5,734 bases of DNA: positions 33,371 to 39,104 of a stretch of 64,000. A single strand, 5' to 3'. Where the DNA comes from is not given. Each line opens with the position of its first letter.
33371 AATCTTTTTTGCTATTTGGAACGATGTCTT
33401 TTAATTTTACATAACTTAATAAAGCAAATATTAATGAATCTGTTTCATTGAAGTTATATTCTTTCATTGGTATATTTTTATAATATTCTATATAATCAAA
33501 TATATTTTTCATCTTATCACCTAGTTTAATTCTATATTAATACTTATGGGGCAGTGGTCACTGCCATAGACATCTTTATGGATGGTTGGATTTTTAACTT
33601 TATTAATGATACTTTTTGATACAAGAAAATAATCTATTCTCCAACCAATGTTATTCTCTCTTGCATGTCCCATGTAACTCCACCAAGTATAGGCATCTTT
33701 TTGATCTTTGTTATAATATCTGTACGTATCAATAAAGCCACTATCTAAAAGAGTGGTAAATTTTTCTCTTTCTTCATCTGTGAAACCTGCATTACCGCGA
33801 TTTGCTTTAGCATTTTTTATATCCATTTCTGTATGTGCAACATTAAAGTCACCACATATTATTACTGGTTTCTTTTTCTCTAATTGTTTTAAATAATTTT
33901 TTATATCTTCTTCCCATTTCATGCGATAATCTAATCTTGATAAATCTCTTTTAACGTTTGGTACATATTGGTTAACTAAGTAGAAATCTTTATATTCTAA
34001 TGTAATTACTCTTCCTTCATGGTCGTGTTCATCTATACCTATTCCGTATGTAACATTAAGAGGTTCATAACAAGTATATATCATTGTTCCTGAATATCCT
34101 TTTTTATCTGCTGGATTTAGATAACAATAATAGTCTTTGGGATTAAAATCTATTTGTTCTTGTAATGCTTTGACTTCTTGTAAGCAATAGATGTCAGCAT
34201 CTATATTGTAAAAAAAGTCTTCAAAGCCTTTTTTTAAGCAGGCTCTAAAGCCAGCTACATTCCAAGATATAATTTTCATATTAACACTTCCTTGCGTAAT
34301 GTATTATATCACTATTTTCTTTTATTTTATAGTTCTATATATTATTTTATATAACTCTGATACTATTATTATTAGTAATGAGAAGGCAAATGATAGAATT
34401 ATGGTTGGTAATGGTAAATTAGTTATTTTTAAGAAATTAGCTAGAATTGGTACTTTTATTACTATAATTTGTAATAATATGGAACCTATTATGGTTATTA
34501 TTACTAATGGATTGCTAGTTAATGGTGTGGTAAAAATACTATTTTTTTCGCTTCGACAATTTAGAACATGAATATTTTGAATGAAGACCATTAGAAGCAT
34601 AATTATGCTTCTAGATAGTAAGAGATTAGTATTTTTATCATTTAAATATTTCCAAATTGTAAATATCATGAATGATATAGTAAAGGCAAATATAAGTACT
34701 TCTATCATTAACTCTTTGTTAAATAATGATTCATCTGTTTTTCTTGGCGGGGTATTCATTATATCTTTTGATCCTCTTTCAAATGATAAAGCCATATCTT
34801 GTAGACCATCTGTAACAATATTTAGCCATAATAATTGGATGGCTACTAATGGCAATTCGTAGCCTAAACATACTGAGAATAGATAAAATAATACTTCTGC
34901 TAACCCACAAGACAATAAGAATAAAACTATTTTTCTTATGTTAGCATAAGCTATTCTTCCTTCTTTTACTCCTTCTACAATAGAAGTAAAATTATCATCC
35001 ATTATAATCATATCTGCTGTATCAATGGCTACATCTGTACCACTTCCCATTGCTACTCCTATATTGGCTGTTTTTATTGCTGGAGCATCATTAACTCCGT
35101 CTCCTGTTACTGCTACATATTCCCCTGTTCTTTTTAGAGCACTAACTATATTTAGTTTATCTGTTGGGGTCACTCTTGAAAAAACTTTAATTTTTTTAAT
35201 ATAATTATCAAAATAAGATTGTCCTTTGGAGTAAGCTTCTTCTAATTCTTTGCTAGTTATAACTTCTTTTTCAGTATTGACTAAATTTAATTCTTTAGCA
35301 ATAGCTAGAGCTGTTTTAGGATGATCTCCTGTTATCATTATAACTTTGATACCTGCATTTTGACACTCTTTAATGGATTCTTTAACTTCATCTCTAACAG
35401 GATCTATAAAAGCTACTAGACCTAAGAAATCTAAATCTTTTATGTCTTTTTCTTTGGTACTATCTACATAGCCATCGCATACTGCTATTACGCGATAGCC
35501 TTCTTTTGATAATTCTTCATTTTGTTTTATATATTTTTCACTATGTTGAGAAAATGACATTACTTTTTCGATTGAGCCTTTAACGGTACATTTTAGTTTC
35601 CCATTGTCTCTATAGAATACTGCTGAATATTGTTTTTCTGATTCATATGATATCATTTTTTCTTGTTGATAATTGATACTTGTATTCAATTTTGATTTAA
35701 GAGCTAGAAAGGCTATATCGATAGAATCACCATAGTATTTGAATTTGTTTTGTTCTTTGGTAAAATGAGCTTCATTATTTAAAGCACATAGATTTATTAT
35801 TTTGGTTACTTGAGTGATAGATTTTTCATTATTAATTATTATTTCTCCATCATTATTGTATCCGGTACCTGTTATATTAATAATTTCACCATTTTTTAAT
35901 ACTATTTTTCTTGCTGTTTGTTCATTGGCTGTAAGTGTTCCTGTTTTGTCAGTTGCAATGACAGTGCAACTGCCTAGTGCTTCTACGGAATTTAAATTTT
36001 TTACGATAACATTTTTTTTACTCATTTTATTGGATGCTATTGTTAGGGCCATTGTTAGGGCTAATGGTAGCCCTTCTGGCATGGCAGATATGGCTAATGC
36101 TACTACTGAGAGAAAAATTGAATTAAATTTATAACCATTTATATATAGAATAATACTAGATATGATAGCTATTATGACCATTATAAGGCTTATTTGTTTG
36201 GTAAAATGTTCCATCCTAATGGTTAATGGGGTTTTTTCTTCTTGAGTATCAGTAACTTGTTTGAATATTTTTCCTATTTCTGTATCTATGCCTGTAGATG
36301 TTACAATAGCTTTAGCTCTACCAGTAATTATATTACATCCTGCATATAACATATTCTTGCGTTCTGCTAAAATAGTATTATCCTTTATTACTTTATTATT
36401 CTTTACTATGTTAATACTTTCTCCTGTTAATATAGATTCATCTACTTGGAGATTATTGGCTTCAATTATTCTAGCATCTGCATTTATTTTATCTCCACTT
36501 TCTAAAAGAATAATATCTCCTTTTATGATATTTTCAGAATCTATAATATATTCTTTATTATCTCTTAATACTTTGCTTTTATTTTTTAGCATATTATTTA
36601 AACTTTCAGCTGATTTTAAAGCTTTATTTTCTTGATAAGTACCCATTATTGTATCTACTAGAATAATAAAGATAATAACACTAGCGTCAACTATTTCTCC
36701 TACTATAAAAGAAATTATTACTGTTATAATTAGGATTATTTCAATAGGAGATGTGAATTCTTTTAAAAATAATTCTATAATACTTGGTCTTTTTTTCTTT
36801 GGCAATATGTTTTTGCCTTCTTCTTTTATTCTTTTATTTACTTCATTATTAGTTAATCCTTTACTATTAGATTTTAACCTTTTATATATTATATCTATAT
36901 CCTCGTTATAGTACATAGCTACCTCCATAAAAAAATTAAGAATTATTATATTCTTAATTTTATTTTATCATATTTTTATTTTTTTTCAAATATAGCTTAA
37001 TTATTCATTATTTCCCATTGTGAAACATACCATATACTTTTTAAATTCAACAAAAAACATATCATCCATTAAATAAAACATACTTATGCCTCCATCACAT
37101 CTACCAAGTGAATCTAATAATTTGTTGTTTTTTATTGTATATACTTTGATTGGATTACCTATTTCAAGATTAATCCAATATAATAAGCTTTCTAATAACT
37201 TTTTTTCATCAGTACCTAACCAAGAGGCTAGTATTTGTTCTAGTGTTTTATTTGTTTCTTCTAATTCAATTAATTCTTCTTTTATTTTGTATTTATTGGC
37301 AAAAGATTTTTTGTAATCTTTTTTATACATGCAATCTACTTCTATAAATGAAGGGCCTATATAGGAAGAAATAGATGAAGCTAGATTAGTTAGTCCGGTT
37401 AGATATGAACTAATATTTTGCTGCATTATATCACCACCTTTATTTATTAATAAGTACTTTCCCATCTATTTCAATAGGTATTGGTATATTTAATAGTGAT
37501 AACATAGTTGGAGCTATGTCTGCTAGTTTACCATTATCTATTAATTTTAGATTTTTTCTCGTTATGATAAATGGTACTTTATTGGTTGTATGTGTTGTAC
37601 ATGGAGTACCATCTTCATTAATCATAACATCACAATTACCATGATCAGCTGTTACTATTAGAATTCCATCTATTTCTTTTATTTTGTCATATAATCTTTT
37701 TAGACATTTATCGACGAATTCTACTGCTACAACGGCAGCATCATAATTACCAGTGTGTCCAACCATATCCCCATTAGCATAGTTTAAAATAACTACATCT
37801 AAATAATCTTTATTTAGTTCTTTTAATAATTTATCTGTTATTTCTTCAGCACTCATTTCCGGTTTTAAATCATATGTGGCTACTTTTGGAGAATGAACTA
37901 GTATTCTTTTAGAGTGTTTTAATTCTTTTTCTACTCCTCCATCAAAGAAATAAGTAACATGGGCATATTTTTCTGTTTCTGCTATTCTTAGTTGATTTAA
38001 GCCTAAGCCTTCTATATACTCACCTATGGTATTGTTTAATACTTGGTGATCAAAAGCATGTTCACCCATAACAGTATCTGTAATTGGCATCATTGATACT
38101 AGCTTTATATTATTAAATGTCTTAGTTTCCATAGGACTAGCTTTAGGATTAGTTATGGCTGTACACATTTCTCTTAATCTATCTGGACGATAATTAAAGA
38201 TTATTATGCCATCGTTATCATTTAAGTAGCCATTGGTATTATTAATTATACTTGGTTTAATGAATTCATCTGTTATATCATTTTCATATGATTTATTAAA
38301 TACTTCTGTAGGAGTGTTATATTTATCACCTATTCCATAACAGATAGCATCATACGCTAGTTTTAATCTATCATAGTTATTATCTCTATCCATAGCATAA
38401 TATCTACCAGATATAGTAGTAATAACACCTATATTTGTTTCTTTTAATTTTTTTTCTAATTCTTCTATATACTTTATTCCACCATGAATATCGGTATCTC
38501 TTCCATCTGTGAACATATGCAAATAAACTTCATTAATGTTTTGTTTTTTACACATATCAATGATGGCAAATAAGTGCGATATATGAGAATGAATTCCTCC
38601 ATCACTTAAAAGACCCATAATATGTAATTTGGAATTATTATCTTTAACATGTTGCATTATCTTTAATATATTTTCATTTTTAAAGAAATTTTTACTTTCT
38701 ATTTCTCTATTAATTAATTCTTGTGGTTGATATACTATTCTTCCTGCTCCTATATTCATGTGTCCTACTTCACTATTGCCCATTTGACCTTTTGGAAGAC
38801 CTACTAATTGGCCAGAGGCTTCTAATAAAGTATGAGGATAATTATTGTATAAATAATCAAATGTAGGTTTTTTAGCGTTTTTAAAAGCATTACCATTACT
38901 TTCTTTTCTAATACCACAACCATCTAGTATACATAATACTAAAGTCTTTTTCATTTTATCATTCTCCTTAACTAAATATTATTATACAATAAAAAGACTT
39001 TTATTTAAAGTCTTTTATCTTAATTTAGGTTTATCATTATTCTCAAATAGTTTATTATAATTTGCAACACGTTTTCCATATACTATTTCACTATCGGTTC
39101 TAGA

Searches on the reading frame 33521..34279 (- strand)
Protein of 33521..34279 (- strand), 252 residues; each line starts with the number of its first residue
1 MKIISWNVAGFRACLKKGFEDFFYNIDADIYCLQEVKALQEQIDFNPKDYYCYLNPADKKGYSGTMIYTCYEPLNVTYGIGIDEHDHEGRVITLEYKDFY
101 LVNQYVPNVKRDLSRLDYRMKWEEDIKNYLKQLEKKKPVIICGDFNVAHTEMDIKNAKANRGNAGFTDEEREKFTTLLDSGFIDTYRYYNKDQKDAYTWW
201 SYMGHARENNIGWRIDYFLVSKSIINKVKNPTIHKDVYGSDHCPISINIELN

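Call 82: search_protein_families(library=pfam, proteins=[window:33521-34279:-], max_evalue=0.0001)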
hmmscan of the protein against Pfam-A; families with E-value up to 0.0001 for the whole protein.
window:33521-34279:- (252 aa): 2 families
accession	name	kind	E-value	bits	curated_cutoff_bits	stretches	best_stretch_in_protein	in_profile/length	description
PF03372.29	Exo_endo_phos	-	9.9e-33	114.1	24.5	1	4-242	1-225/225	Endonuclease/Exonuclease/phosphatase family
PF14529.12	Exo_endo_phos_2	-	4.7e-08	33.4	27.4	1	101-245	3-116/117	Endonuclease-reverse transcriptase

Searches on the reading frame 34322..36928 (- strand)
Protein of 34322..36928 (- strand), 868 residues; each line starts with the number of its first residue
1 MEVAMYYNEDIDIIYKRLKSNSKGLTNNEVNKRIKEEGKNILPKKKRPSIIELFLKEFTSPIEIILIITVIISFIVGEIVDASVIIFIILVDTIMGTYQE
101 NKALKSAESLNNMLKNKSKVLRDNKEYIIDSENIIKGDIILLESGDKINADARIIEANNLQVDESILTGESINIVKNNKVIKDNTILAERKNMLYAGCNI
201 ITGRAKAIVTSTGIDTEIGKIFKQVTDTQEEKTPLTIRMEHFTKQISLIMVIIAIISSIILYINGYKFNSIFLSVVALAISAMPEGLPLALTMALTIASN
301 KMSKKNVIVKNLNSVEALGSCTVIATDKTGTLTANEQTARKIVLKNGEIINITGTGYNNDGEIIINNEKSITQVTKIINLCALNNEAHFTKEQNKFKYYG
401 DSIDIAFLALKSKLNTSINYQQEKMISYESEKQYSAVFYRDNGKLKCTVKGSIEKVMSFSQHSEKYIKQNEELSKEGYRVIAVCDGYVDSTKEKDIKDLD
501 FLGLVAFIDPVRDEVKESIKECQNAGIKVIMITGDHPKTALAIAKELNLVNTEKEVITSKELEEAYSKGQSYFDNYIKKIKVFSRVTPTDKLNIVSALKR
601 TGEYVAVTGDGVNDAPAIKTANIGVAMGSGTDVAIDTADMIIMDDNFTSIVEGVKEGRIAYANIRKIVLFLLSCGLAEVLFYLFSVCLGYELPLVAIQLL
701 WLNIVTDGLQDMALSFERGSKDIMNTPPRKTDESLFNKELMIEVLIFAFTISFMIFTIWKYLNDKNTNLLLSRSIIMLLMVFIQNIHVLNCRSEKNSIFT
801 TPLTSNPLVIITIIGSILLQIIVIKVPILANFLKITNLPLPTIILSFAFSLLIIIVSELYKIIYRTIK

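Call 82: search_protein_families(library=pfam, proteins=[window:34322-36928:-], max_evalue=0.0001)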
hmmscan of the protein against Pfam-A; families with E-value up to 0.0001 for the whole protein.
window:34322-36928:- (868 aa): 6 families
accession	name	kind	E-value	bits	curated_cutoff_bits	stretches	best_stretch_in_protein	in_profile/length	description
PF00122.25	E1-E2_ATPase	-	9.3e-51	172.4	28.1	1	113-305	2-181/181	E1-E2 ATPase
PF00689.26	Cation_ATPase_C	-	6.9e-42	143.6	27.3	1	692-863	2-175/175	Cation transporting ATPase, C-terminus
PF00690.31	Cation_ATPase_N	-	4.1e-18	65.2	20.4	1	7-73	2-69/69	Cation transporter/ATPase, N-terminus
PF00702.32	Hydrolase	-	1.3e-17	65.3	26.4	1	323-621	3-190/191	haloacid dehalogenase-like hydrolase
PF13246.12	Cation_ATPase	-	2.5e-07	31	21.7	1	382-461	1-89/91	Cation transport ATPase (P-type)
PF08282.18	Hydrolase_3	-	8.5e-07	29.4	20.9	1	594-651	195-252/255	haloacid dehalogenase-like hydrolase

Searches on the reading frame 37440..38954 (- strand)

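Call 82: search_protein_families(library=pfam, proteins=[window:37440-38954:-], max_evalue=0.0001)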
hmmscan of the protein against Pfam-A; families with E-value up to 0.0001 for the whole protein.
window:37440-38954:- (504 aa): 3 families
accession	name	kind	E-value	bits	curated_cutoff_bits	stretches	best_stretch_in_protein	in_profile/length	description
PF01676.23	Metalloenzyme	-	2.8e-82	276.5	24.3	1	3-490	1-250/252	Metalloenzyme superfamily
PF06415.18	iPGM_N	-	1.2e-76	257.5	27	1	81-289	1-213/217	BPG-independent PGAM N-terminus (iPGM_N)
PF01663.27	Phosphodiest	-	8.5e-05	22.7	23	0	370-449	142-229/342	Type I phosphodiesterase / nucleotide pyrophosphatase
